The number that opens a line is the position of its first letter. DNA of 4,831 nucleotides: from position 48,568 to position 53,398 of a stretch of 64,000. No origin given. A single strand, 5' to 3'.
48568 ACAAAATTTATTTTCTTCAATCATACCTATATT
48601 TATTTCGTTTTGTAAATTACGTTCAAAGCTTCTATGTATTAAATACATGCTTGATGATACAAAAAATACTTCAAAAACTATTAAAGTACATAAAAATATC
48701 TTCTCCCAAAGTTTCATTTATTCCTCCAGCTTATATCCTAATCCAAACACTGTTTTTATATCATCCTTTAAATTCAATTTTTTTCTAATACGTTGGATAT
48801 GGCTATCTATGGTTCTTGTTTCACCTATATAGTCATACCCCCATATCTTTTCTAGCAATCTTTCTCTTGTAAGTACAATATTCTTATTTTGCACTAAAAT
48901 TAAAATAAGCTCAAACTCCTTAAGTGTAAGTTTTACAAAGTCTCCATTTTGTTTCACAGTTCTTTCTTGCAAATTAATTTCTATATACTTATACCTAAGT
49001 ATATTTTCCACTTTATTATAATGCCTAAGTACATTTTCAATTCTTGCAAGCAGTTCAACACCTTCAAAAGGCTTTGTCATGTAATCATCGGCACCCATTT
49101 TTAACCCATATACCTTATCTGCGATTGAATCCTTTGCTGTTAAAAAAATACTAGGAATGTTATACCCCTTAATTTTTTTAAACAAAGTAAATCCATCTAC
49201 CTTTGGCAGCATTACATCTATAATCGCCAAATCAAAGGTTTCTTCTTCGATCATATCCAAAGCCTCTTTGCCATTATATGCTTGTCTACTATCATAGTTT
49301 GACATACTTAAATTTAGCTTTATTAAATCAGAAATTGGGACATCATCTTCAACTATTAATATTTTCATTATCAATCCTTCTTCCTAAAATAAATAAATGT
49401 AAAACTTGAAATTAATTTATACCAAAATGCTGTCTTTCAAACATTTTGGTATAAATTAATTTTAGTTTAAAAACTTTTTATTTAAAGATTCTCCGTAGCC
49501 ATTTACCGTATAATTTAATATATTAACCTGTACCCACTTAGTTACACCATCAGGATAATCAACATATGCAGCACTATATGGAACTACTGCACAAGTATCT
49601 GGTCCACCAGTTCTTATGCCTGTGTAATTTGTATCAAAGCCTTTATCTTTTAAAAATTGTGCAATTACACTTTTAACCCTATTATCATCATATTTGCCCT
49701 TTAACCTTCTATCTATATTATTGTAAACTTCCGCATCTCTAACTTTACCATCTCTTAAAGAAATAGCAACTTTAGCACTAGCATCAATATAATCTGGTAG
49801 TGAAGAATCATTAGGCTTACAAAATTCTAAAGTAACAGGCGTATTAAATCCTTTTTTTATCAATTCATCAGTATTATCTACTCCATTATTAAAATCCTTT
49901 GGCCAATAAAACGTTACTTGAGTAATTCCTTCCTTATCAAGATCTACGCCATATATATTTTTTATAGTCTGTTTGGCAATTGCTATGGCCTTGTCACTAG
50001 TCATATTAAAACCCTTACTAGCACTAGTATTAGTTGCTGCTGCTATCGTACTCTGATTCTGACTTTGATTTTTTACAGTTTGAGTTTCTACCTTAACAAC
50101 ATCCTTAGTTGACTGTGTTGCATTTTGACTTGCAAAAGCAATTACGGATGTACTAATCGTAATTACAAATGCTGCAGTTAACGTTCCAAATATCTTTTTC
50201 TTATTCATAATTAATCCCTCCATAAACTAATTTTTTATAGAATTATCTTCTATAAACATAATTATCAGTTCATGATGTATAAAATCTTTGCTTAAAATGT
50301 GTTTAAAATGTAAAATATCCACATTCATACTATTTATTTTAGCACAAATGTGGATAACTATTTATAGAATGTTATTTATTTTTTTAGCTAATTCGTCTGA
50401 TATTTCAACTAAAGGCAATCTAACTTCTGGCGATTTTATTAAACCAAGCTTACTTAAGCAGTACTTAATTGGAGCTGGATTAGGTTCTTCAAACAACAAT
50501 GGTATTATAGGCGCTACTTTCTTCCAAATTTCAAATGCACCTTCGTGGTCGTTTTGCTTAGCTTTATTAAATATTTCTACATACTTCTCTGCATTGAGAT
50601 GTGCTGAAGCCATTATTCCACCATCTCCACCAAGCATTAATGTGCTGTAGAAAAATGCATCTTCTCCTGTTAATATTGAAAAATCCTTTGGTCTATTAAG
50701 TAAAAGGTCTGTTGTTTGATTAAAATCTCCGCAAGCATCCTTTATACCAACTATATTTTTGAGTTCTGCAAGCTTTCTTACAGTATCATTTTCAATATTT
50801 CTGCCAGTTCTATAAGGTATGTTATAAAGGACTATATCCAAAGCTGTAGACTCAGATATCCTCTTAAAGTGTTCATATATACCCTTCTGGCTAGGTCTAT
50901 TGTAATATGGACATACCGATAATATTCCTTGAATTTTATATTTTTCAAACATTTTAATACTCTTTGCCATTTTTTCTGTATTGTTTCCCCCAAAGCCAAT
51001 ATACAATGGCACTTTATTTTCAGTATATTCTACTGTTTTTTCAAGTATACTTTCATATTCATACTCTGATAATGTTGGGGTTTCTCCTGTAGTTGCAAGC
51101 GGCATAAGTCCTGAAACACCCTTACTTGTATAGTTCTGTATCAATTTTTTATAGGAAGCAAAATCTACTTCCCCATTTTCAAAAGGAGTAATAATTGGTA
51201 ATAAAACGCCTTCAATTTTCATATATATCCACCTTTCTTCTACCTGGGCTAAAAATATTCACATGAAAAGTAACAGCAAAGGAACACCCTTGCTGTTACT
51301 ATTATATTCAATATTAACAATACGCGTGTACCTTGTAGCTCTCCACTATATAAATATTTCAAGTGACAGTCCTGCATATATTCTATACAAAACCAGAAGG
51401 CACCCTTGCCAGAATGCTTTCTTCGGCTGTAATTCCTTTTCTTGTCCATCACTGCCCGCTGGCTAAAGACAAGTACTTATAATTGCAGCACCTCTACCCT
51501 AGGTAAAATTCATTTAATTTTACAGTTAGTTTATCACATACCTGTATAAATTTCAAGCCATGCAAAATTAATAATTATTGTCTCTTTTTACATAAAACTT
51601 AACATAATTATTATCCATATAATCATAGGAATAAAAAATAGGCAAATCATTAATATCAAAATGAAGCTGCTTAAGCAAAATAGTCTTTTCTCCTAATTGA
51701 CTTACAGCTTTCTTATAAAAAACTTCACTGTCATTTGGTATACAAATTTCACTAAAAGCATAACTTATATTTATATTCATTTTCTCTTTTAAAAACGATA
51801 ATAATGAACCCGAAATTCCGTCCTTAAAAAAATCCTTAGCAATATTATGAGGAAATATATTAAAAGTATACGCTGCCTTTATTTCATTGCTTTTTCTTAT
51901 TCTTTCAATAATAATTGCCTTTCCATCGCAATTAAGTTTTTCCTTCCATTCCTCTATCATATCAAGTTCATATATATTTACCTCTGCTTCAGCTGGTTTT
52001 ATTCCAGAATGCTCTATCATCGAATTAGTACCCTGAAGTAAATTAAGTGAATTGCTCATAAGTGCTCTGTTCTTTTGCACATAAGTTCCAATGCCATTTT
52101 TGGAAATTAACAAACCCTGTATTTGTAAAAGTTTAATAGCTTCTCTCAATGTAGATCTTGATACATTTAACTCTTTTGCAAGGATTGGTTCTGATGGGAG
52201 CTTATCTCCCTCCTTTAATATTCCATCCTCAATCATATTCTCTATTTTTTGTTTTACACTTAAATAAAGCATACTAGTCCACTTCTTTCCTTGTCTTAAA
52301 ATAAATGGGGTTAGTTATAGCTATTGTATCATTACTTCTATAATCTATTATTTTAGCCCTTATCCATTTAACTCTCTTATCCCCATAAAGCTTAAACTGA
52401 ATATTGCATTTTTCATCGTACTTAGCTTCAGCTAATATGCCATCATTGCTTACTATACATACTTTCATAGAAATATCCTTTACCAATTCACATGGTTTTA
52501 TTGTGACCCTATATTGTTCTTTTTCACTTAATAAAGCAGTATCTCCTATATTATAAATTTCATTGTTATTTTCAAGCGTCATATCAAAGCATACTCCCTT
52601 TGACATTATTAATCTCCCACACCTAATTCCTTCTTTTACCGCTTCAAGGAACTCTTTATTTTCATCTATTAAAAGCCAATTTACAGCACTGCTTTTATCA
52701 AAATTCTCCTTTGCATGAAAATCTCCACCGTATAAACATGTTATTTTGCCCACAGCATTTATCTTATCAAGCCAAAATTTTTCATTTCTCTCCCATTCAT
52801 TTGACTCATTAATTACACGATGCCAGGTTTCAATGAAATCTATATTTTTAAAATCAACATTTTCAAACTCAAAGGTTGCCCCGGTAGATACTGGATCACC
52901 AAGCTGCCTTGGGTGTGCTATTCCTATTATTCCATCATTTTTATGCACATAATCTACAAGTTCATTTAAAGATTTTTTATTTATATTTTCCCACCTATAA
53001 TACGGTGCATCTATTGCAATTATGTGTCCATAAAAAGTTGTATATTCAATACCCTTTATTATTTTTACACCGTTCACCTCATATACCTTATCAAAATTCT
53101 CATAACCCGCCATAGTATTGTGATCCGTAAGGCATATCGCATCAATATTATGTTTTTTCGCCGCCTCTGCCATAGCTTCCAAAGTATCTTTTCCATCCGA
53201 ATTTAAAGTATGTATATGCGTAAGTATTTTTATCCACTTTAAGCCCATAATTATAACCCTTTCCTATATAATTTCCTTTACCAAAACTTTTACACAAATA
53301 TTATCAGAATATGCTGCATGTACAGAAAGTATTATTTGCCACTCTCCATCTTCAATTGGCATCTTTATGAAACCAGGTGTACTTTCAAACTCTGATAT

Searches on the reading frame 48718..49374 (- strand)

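Call 96: search_protein_families(library=pfam, proteins=[window:48718-49374:-], max_evalue=0.00001)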
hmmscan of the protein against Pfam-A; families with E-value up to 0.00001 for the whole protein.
window:48718-49374:- (218 aa): 2 families
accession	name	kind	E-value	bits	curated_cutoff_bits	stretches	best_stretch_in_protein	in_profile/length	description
PF00072.30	Response_reg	-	5.2e-26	91.4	30.2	1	5-113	1-111/111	Response regulator receiver domain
PF00486.34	Trans_reg_C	-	3.9e-23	81.8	26.2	1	147-216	4-77/77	Transcriptional regulatory protein, C terminal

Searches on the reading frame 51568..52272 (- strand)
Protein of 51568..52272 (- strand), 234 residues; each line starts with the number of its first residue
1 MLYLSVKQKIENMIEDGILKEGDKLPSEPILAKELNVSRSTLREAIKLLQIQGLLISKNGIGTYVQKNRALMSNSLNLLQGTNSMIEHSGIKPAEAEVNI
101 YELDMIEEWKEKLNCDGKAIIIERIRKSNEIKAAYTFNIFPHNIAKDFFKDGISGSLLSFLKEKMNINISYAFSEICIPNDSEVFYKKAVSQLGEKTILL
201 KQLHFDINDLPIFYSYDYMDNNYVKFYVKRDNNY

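Call 97: search_protein_families(library=pfam, proteins=[window:51568-52272:-], max_evalue=0.00001)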
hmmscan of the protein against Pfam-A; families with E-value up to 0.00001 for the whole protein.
window:51568-52272:- (234 aa): 2 families
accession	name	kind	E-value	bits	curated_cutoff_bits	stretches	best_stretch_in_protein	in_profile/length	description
PF00392.27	GntR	-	2.8e-20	72.1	27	1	2-65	1-64/64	Bacterial regulatory proteins, gntR family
PF07702.18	UTRA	-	3.8e-07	30.5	23.8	1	107-222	20-138/141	UTRA domain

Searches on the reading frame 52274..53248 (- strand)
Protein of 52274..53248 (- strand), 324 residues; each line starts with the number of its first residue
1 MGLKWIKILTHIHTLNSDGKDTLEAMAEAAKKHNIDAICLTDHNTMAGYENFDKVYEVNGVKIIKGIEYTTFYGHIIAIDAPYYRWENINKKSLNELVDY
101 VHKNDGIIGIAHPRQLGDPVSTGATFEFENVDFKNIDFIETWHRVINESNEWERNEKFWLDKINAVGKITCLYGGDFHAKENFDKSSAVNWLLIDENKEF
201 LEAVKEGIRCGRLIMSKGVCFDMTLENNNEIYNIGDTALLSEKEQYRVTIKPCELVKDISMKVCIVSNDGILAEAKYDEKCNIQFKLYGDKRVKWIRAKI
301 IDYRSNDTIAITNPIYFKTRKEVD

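Call 97: search_protein_families(library=pfam, proteins=[window:52274-53248:-], max_evalue=0.00001)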
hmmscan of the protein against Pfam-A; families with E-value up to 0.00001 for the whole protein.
window:52274-53248:- (324 aa): 1 family
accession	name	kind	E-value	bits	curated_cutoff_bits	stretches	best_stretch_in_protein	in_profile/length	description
PF02811.25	PHP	-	2.7e-14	54.3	26.4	1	11-89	3-88/164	PHP domain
